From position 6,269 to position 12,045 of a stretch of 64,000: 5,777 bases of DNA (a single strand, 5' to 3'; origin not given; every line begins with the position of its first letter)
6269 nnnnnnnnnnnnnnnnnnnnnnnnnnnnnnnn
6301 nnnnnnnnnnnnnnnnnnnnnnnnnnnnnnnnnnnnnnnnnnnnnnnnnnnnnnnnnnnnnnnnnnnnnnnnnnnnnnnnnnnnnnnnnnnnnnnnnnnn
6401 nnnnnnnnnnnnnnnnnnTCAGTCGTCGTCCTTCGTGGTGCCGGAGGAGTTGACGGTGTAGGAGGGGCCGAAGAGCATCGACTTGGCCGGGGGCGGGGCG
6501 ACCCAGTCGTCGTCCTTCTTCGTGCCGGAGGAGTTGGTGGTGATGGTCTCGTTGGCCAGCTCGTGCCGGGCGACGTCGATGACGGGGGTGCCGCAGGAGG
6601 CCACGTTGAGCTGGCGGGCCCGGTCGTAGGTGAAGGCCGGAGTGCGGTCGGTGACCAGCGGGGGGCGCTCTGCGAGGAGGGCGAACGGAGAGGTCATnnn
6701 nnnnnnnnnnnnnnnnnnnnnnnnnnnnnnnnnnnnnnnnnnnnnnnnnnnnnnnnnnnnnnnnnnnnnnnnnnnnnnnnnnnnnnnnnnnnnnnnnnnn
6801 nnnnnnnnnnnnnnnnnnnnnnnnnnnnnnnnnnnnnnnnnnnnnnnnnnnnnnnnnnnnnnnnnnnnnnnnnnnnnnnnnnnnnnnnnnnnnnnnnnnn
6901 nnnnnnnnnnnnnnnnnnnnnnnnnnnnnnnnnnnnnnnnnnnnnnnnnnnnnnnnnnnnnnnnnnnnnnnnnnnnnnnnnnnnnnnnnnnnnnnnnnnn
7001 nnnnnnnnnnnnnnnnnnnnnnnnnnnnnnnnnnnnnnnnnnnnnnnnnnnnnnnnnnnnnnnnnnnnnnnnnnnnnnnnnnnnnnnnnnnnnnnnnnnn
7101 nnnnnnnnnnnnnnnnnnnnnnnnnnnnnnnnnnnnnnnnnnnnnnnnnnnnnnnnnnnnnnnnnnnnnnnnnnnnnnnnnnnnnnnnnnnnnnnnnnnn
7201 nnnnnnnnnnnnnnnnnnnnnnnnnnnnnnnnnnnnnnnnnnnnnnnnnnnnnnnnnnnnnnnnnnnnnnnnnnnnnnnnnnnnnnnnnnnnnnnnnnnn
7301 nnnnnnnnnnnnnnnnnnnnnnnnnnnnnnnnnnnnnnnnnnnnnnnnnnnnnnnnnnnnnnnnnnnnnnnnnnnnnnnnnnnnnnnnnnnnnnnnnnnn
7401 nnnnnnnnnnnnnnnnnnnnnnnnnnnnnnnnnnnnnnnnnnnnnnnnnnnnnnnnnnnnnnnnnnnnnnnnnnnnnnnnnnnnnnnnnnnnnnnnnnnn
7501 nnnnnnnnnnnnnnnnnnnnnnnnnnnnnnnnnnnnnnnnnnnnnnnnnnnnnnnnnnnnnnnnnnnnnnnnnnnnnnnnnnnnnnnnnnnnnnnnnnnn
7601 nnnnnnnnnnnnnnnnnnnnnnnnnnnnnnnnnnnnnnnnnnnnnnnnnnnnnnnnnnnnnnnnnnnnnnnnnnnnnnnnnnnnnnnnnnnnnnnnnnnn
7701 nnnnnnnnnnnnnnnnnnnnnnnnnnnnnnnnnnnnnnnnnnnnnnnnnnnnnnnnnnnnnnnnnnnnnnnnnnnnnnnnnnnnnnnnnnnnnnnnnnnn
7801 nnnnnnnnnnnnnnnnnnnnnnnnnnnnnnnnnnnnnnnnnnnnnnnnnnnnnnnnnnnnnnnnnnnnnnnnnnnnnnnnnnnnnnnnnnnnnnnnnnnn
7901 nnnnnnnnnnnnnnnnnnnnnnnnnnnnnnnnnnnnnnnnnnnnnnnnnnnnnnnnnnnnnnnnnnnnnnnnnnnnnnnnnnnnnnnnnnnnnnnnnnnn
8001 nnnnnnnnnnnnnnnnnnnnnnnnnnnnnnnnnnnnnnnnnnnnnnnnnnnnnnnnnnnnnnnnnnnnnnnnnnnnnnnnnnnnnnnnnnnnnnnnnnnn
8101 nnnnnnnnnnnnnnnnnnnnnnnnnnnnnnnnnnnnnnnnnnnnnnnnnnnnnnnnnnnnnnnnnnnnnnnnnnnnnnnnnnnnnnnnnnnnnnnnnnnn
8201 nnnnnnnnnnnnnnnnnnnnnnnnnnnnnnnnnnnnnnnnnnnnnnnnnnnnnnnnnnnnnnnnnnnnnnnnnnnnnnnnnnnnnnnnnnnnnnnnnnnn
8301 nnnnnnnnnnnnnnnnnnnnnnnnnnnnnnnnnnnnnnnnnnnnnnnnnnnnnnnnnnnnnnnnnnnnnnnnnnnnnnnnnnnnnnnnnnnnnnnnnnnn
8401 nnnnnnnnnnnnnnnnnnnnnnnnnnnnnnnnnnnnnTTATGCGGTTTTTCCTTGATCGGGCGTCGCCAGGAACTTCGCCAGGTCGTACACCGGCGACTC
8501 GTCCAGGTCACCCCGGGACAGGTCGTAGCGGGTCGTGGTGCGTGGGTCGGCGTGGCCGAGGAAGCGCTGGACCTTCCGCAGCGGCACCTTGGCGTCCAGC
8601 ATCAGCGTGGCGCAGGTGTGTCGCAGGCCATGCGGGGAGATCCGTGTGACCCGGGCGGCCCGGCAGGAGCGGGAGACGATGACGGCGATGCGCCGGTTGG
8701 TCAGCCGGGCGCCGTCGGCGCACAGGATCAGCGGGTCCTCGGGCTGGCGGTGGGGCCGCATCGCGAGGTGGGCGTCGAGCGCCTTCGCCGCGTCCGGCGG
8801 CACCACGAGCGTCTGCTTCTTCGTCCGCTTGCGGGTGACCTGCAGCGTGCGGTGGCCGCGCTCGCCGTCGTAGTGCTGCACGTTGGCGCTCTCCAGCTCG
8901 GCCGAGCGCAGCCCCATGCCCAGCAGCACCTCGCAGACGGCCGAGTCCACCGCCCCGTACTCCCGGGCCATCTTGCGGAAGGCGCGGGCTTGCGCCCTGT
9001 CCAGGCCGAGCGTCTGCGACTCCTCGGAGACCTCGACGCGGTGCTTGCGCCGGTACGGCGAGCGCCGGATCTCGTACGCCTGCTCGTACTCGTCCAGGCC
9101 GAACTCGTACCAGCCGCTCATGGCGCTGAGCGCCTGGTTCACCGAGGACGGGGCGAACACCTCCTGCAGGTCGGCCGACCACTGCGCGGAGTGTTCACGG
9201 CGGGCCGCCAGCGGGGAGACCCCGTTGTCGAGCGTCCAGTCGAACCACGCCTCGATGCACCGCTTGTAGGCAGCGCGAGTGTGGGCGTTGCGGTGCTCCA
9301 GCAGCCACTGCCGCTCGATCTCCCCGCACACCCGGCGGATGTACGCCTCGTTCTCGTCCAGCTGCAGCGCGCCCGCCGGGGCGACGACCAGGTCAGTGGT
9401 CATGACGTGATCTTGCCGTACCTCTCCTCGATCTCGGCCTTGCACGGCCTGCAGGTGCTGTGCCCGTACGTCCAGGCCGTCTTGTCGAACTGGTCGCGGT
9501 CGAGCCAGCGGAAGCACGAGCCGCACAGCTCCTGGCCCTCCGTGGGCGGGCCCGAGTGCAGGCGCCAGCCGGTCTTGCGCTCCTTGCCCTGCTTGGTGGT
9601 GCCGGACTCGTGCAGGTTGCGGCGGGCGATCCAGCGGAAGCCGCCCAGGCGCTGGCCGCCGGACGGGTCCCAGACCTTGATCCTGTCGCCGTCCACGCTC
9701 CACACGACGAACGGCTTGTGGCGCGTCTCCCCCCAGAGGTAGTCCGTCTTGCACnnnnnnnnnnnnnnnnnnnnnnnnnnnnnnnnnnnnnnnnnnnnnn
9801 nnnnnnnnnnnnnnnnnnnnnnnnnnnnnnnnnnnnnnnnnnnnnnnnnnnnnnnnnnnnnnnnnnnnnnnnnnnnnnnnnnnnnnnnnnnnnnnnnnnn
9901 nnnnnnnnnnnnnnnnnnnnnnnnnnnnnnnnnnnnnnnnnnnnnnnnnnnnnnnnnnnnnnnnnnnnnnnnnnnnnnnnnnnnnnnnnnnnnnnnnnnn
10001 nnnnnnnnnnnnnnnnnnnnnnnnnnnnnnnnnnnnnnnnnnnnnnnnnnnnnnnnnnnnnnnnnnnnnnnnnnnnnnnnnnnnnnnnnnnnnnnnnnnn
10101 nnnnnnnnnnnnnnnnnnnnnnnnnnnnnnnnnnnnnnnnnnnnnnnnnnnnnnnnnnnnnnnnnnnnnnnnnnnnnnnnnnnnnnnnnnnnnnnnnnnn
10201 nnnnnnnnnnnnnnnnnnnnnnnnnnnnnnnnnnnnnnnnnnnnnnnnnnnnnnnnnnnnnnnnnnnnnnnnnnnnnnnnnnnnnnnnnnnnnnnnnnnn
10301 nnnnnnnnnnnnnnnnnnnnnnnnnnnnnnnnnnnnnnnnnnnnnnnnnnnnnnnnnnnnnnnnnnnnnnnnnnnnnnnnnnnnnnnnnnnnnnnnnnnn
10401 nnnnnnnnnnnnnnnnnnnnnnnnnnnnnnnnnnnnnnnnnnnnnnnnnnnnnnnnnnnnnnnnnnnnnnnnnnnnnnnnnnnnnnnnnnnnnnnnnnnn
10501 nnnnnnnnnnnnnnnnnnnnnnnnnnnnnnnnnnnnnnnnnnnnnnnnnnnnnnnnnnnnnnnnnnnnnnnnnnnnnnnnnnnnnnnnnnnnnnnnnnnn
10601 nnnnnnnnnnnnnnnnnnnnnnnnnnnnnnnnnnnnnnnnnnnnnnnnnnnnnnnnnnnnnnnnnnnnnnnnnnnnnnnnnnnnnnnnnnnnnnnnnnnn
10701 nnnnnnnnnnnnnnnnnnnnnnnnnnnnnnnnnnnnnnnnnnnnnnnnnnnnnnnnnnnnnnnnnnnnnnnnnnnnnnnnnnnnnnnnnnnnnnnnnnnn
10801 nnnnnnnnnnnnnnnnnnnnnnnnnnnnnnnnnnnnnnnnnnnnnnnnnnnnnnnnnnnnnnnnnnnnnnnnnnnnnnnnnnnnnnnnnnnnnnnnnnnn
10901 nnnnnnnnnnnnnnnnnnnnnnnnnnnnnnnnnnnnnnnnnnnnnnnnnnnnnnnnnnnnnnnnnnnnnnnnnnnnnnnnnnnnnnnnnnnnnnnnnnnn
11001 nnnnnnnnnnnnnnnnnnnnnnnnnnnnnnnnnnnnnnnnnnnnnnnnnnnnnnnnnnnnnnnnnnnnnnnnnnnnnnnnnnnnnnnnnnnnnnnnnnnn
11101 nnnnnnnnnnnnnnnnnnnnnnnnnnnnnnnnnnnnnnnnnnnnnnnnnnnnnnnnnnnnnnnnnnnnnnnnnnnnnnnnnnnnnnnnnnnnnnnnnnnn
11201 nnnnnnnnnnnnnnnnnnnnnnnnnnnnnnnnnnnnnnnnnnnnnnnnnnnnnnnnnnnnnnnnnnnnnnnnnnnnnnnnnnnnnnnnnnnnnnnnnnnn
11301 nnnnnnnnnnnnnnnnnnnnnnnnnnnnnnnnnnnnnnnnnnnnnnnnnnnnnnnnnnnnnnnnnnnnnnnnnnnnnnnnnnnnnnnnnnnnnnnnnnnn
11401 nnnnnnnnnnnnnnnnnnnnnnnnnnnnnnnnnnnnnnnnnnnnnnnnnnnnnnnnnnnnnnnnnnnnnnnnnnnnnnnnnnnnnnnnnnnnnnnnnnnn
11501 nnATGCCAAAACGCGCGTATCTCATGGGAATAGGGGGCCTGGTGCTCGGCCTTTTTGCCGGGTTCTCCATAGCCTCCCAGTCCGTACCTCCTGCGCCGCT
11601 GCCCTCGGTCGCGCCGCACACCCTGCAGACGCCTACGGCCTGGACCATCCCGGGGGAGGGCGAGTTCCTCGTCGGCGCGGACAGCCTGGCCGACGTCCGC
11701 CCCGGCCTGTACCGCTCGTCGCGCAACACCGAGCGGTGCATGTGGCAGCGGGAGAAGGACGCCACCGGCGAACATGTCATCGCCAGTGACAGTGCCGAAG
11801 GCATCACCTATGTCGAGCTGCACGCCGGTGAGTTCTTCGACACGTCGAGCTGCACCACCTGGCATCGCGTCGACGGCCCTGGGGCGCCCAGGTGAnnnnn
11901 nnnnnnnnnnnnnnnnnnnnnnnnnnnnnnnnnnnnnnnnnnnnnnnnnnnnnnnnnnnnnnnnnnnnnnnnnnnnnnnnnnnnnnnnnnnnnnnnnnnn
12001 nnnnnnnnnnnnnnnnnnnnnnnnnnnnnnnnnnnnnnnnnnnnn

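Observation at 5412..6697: Graspetide (ATP-grasp RiPP) mini-cluster carried in the accessory region of the element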

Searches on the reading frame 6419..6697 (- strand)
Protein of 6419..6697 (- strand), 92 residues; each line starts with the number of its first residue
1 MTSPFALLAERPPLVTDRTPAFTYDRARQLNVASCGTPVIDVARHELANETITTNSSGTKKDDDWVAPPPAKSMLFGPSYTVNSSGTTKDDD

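Call 3: search_protein_families(library=ncbifam, proteins=[window:6419-6697:-], max_evalue=1)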
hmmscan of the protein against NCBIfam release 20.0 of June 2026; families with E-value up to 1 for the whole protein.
window:6419-6697:- (92 aa): 1 family
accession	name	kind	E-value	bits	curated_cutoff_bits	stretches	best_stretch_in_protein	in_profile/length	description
TIGR04186.1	GRASP_targ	domain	5.3e-06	26.5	25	1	3-62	2-62/72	putative ATP-grasp-modified RiPP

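Call 4: search_protein_families(library=pfam, proteins=[window:6419-6697:-], max_evalue=1)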
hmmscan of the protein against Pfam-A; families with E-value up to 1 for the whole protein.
window:6419-6697:- (92 aa): 1 family
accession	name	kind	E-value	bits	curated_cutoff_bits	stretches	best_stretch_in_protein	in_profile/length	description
PF14404.11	Strep_pep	-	0.00013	22.4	25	1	4-60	3-58/63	Ribosomally synthesized peptide in Streptomyces species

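Call 17: find_homologous_proteins(query=window:6419-6697:-, max_evalue=0.01)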
Query window:6419-6697:- (92 aa): 2 proteins with E <= 0.01 among 7 candidates.
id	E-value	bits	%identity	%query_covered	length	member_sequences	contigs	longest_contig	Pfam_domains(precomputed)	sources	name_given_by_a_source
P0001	7.7e-55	200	100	100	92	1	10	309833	-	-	-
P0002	5.9e-20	89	59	100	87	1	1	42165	-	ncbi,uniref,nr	ncbi:hypothetical protein JL475_30020 [Streptomyces sp. M2CJ-2]|uniref:hypothetical protein n=1 Tax=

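Call 40: find_encoding_contigs(protein=P0001, flank=10000, max_places=10)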
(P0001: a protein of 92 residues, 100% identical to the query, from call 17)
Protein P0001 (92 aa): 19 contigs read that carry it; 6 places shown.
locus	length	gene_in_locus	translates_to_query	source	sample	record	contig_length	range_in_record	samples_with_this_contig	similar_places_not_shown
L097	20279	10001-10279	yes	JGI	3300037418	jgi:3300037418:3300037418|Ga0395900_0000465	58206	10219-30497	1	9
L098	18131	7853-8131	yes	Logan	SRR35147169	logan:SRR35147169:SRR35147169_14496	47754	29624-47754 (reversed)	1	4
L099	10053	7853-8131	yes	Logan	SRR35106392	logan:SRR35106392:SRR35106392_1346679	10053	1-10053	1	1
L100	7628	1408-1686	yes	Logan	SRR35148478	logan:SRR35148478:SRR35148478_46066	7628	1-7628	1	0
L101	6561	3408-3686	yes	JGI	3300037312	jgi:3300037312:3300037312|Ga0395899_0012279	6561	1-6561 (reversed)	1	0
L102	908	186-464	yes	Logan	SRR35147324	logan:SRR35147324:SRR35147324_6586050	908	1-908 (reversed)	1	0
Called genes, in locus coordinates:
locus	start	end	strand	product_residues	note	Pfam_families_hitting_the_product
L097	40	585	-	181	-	PF03235:GmrSD_N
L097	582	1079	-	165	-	-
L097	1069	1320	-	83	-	-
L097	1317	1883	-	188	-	-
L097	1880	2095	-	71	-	-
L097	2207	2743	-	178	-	-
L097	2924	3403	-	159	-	PF13581:HATPase_c_2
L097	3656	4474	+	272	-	PF01381:HTH_3, PF13560:HTH_31, PF19054:DUF5753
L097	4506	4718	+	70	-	PF04149:DUF397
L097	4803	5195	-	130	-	PF27111:Rv1352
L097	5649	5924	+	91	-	-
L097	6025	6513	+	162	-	-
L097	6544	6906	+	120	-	-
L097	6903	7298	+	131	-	-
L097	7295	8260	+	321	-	PF00589:Phage_integrase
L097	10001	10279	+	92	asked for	-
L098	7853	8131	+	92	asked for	-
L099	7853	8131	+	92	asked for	-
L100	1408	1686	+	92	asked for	-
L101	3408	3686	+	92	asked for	-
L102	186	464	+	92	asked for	-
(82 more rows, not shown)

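Call 87: search_protein_families(library=padloc, proteins=[window:6419-6697:-], max_evalue=0.01)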
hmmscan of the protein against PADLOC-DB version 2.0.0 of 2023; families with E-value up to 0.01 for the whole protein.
window:6419-6697:- (92 aa): 0 families

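Call 90: search_protein_representatives(protein=window:6419-6697:-)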
Query: 92 residues. Proteins with E-value up to 0.001 (for the whole library): 7; up to 1e-10: 4; up to 1e-30: 0. The best 7 are listed.
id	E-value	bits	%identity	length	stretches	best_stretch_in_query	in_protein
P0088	3.3e-20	88.1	37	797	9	40-83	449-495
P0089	6.4e-15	71.2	55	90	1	2-92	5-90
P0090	6.8e-15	71.2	52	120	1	2-91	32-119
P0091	1.1e-12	64.1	58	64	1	1-64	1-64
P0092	3.8e-08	49.6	55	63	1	4-64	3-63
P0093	7.6e-08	48.6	43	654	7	58-83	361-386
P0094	4.8e-06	42.9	47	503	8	10-28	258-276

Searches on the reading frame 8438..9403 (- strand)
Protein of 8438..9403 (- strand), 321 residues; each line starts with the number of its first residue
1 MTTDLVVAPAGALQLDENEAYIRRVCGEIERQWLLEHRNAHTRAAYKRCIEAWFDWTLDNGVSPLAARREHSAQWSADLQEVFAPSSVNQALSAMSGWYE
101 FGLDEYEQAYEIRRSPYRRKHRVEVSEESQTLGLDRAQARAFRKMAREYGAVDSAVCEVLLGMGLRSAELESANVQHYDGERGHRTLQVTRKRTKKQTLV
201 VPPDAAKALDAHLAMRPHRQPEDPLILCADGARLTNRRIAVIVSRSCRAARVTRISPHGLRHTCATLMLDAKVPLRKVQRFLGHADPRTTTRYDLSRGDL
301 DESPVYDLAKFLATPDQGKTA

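Call 96: search_protein_families(library=ncbifam, proteins=[window:8438-9403:-], max_evalue=0.01)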
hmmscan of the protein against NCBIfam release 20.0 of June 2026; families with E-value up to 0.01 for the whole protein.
window:8438-9403:- (321 aa): 10 families
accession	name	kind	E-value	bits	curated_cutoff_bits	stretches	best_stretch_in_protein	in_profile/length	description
TIGR02224.1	recomb_XerC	equivalog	1.4e-32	113.3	335.15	1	38-293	13-274/295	tyrosine recombinase XerC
NF001399.0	PRK00283.1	subfamily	5e-25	88.3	279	1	39-293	23-280/300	tyrosine recombinase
TIGR02225.1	recomb_XerD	equivalog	5.3e-25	88.3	329.6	1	36-293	11-271/290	site-specific tyrosine recombinase XerD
NF040815.2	recomb_XerA_Arch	equivalog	7.7e-25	87.9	220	1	37-293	11-251/263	site-specific tyrosine recombinase/integron integrase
NF003462.0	PRK05084.1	equivalog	6e-17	61.4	267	1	153-293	197-341/360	tyrosine recombinase XerS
NF002331.0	PRK01287.1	subfamily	6.2e-12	45.2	371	1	149-293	160-309/365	site-specific tyrosine recombinase XerC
TIGR02249.1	integrase_gron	subfamily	3.9e-11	42.9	265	1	234-293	237-297/315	integron integrase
NF007371.0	PRK09871.1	subfamily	2.6e-07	30.4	222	1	155-296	28-174/198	tyrosine-type DNA invertase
NF007370.0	PRK09870.1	subfamily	8.2e-07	28.8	221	1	185-296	64-179/200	tyrosine-type DNA invertase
NF011946.0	PRK15417.1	equivalog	3e-05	23.3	435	1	245-293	263-312/337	integron integrase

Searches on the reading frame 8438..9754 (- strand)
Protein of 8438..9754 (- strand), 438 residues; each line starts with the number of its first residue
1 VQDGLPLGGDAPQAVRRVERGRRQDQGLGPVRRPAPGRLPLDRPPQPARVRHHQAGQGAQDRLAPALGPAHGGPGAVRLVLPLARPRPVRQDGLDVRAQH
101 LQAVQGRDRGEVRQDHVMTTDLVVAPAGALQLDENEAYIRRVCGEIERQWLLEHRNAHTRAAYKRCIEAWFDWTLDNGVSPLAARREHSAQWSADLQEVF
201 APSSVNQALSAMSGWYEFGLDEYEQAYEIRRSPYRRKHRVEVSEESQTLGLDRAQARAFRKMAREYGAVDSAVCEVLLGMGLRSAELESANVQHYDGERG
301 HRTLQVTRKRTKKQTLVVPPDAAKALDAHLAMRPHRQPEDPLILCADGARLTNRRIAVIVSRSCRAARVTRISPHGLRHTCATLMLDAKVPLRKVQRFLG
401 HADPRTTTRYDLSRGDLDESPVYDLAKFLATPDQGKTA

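Call 16: search_protein_families(library=pfam, proteins=[window:8438-9754:-], max_evalue=0.01)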
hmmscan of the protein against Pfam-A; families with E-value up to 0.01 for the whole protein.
window:8438-9754:- (438 aa): 2 families
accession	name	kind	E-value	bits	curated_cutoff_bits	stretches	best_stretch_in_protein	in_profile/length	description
PF00589.27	Phage_integrase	-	6.2e-22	78.6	27.1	1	254-410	6-165/172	Phage integrase family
PF02899.23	Phage_int_SAM_1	-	0.0016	19.1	22.3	1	154-219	11-79/83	Phage integrase, N-terminal SAM-like domain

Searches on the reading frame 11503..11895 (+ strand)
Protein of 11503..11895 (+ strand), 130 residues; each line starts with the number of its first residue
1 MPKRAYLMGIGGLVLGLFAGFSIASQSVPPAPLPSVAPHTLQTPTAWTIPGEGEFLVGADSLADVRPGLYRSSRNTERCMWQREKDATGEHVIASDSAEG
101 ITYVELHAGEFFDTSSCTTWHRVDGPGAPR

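Call 96: search_protein_families(library=ncbifam, proteins=[window:11503-11895:+], max_evalue=0.01)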
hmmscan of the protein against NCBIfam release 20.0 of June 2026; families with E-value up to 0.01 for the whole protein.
window:11503-11895:+ (130 aa): 1 family
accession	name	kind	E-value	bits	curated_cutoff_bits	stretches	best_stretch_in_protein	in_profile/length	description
NF053833.1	Rv1352_Rv1906c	domain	8.9e-16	58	25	1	49-123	1-76/76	Rv1352/Rv1906c domain-containing protein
